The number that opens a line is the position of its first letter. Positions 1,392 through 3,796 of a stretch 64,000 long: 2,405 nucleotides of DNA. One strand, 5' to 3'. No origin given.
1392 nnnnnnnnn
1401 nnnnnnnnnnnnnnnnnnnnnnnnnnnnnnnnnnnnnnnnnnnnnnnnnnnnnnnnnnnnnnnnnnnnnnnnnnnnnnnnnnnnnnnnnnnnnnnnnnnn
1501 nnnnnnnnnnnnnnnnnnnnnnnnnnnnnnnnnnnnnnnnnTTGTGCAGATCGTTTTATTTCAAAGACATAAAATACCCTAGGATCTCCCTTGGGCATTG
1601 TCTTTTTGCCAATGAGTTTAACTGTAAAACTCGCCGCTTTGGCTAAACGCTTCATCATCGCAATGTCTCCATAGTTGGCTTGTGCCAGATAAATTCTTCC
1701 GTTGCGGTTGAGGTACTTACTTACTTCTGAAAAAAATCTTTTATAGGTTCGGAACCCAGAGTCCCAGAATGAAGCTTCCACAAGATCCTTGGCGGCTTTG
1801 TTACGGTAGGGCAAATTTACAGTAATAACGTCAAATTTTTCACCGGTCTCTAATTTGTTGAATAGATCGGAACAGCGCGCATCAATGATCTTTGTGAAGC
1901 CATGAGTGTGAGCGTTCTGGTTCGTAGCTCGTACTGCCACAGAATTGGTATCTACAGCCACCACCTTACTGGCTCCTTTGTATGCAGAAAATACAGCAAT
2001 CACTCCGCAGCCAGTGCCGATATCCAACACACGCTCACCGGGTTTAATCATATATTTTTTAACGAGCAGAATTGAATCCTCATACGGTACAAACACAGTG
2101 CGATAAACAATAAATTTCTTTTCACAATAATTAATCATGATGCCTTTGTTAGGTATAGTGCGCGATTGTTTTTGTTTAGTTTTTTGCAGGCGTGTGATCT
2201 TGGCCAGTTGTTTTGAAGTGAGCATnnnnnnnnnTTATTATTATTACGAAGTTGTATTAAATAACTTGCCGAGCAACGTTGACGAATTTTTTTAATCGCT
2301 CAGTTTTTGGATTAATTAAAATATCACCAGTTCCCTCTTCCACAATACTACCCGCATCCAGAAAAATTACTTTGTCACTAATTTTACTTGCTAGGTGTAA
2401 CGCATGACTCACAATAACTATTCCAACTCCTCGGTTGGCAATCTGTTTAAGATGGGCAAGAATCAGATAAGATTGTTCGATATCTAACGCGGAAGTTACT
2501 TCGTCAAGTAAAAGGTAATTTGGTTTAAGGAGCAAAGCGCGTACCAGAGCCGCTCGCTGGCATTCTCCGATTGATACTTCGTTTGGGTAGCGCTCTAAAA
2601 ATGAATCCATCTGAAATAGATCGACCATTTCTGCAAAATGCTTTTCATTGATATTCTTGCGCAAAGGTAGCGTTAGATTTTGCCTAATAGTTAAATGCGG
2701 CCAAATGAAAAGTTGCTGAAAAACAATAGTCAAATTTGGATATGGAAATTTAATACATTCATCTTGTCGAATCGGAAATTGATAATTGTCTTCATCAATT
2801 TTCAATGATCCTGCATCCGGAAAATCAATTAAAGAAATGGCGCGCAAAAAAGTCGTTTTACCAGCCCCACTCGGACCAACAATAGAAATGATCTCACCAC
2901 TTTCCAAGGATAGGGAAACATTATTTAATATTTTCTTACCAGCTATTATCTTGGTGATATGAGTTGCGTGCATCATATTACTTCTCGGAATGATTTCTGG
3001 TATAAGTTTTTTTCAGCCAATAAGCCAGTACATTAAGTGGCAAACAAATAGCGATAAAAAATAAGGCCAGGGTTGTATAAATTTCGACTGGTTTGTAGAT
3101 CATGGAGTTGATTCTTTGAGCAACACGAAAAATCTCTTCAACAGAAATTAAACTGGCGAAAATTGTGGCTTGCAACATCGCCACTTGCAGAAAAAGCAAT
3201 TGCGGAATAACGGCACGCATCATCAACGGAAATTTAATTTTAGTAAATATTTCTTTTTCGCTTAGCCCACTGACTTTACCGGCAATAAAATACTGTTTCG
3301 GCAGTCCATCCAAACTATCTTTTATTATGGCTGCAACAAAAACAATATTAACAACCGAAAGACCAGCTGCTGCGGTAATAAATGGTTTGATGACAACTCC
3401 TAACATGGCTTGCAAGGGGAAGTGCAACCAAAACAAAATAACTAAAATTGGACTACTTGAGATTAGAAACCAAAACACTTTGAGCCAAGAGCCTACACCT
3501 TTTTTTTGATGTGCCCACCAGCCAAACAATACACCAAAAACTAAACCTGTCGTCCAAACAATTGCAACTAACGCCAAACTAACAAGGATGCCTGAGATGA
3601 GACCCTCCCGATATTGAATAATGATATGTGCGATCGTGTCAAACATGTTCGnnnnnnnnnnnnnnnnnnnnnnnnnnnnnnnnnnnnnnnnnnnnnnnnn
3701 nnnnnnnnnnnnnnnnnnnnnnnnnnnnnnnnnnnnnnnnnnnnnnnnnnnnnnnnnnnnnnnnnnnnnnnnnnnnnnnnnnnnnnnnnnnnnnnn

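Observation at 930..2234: Unusual fusion of a HemK/PrmC-type methyltransferase with GTP cyclohydrolase II, coupled to a divergent NAPRTase-like gene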

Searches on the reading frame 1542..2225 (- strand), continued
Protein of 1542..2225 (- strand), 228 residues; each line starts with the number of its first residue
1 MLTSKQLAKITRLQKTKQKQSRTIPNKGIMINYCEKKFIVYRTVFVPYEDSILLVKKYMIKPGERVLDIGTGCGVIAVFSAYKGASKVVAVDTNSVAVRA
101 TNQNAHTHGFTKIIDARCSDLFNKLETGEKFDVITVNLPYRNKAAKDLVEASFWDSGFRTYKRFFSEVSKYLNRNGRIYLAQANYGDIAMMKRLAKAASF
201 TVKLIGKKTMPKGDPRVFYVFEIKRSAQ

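Call 82: predict_structure(alignment_id=A1)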
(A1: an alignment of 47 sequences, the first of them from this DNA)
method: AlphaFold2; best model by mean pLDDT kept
length: 225 residues; sequences in the alignment: 47
mean_pLDDT: 97.2   pTM: 0.93
mean pLDDT of the five models: 97.2, 96.9, 96.7, 96.5, 96.0
residues with pLDDT >= 90: 223; 70-90: 2; 50-70: 0; < 50: 0
segments of 3 or more residues with pLDDT < 50: none
pLDDT, mean of each block of 10 residues (from residue 1): 95 97 98 98 95 97 98 98 99 98 99 98 96 96 96 96 98 98 96 98 98 96 98
secondary structure, 60 per line:
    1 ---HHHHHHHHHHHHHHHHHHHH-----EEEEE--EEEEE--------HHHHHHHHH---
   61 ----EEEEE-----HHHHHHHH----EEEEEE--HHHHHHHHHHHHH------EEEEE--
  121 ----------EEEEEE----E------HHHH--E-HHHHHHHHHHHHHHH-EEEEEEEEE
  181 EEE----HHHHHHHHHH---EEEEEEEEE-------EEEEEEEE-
elements in order: H4-23 E29-33 E36-40 H49-57 E65-69 H75-82 E87-92 H95-107 E114-118 E131-136 H148-151 H156-170 E172-183 H188-197 E201-209 E217-224

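Call 84: fold_search(model_id=the predicted structure, library=pdb)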
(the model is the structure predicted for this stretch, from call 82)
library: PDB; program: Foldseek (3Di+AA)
matches with E <= 10: 1942; with E <= 0.001: 1565
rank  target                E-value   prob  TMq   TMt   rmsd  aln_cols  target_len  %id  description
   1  9l4q_B                3.2e-13  1.00  0.66  0.69   4.4       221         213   16  Crystal structure of the carbamoyl N-methyltransferase Asc-Orf2 complexed with SAH (released 2025-10-29)
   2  9l4q_A                4.4e-13  1.00  0.68  0.71   4.3       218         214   17  Crystal structure of the carbamoyl N-methyltransferase Asc-Orf2 complexed with SAH (released 2025-10-29)
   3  1wxw_B                1.4e-12  1.00  0.62  0.39   4.9       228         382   24  Crystal structure of Tt1595, a putative SAM-dependent methyltransferase from Thermus thermophillus HB8 (released 2005-08-02)
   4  2as0_A                2.0e-12  1.00  0.67  0.40   4.7       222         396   21  Crystal Structure of PH1915 (APC 5817): A Hypothetical RNA Methyltransferase (released 2005-09-20)
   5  5u1e                  2.2e-12  1.00  0.64  0.46   5.2       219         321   20  Crystal structure of a methyltransferase involved in the biosynthesis of gentamicin in complex with the kanamycin B (released 2017-11-01)
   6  1wxw_A                2.7e-12  1.00  0.62  0.39   4.9       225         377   24  Crystal structure of Tt1595, a putative SAM-dependent methyltransferase from Thermus thermophillus HB8 (released 2005-08-02)
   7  5u18                  4.7e-12  1.00  0.67  0.49   4.5       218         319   20  Crystal structure of a methyltransferase involved in the biosynthesis of gentamicin in complex with the Geneticin (released 2017-11-01)
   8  2b3t_A                5.0e-12  1.00  0.70  0.59   9.9       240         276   21  Structure of complex between E. coli translation termination factor RF1 and the PrmC methyltransferase (released 2006-01-24)
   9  6kmr_B                6.0e-12  1.00  0.68  0.77   3.0       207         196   21  Crystal structure of human N6amt1-Trm112 in complex with SAM (space group P6122) (released 2019-09-18)
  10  3grz_B                8.2e-12  1.00  0.61  0.70   2.6       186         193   19  CRYSTAL STRUCTURE OF ribosomal protein L11 methylase FROM Lactobacillus delbrueckii subsp. bulgaricus (released 2009-04-07)
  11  6h1d_A                1.1e-11  1.00  0.68  0.73   2.8       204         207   22  Crystal structure of C21orf127-TRMT112 in complex with SAH (released 2019-05-22)
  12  9fl4_A                1.1e-11  1.00  0.66  0.76   3.0       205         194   22  compound 5b bound KMT9 crystal structure (released 2025-06-18)
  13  5u4t                  1.3e-11  1.00  0.65  0.48   4.7       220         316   20  Crystal structure of a methyltransferase involved in the biosynthesis of gentamicin (released 2017-11-01)
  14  2cww_A                1.3e-11  1.00  0.63  0.40   4.7       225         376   23  Crystal structure of Thermus thermophilus TTHA1280, a putative SAM-dependent RNA methyltransferase, in complex with S- (released 2005-10-11)
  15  6k0x_A                1.6e-11  1.00  0.68  0.77   2.8       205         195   22  Structure of N6AMT1-TRMT112 Complex with SAM (released 2019-06-05)
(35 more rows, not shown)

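Call 88: search_protein_families(library=ncbifam, proteins=[L010:12736-13218:+], max_evalue=0.00001)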
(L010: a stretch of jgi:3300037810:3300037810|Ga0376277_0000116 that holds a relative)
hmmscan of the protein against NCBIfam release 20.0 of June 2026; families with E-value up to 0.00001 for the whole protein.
L010:12736-13218:+ (160 aa): 0 families

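Call 94: search_protein_families(library=pfam, proteins=[L013:9224-9970:-], max_evalue=0.01)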
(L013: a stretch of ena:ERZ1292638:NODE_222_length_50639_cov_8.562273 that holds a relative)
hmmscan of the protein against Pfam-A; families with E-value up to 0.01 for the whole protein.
L013:9224-9970:- (248 aa): 2 families
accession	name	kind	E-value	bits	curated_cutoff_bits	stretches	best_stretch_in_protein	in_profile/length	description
PF01978.25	TrmB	-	6.9e-16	58.3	25.6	1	9-73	4-67/68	Sugar-specific transcriptional regulator TrmB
PF13730.12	HTH_36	-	0.0082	16.4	25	0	10-57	2-55/55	Helix-turn-helix domain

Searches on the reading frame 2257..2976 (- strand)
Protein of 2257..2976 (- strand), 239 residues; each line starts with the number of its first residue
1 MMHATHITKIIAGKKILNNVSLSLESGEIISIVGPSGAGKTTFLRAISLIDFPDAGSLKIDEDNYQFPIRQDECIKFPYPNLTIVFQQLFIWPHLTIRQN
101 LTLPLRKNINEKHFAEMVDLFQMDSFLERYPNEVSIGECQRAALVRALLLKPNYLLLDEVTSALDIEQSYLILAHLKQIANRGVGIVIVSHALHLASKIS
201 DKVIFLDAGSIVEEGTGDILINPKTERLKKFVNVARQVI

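Call 5: search_protein_families(library=pfam, proteins=[window:2257-2976:-], max_evalue=0.01)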
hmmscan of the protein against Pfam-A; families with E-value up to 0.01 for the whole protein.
window:2257-2976:- (239 aa): 11 families
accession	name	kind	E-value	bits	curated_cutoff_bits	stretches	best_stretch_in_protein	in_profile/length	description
PF00005.33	ABC_tran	-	8.1e-29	101.4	25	1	17-162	1-137/137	ABC transporter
PF13304.12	AAA_21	-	1.9e-09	38.5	27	1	30-61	2-36/304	AAA domain, putative AbiEii toxin, Type IV TA system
PF13476.12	AAA_23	-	9e-05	23.6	27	1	18-57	11-49/201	AAA domain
PF02463.25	SMC_N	-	0.00014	21.8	40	0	27-48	24-45/220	RecF/RecN/SMC N terminal domain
PF13173.12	AAA_14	-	0.00075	20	27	0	28-65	3-40/129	AAA domain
PF13555.12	AAA_29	-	0.0016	18.6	27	1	22-50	17-45/61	P-loop containing region of AAA domain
PF03215.21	Rad17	-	0.0028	18.1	23.8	1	4-49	22-67/186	Rad17 P-loop domain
PF13401.12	AAA_22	-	0.003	18.3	27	1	27-71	5-33/130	AAA domain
PF09818.15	ABC_ATPase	-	0.0042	16.6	23.2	0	22-48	75-100/283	P-loop domain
PF19993.5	DO-GTPase2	-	0.0091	16.1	27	0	29-47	2-20/226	Double-GTPase 2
PF13191.12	AAA_16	-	0.0099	16.8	32.6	0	26-48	23-45/167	AAA ATPase domain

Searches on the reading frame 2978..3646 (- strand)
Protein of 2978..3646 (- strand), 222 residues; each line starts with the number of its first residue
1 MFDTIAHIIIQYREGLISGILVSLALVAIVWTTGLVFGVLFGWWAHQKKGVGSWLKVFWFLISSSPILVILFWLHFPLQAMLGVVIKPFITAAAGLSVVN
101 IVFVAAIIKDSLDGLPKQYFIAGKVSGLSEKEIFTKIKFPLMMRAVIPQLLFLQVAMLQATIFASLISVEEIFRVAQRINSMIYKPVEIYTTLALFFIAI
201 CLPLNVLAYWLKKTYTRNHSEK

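Call 5: search_protein_families(library=pfam, proteins=[window:2978-3646:-], max_evalue=0.01)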
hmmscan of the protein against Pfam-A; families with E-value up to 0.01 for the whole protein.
window:2978-3646:- (222 aa): 1 family
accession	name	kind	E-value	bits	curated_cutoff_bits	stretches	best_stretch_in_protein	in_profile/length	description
PF00528.27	BPD_transp_1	-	1.4e-13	51.4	26.4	1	34-213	1-180/184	Binding-protein-dependent transport system inner membrane component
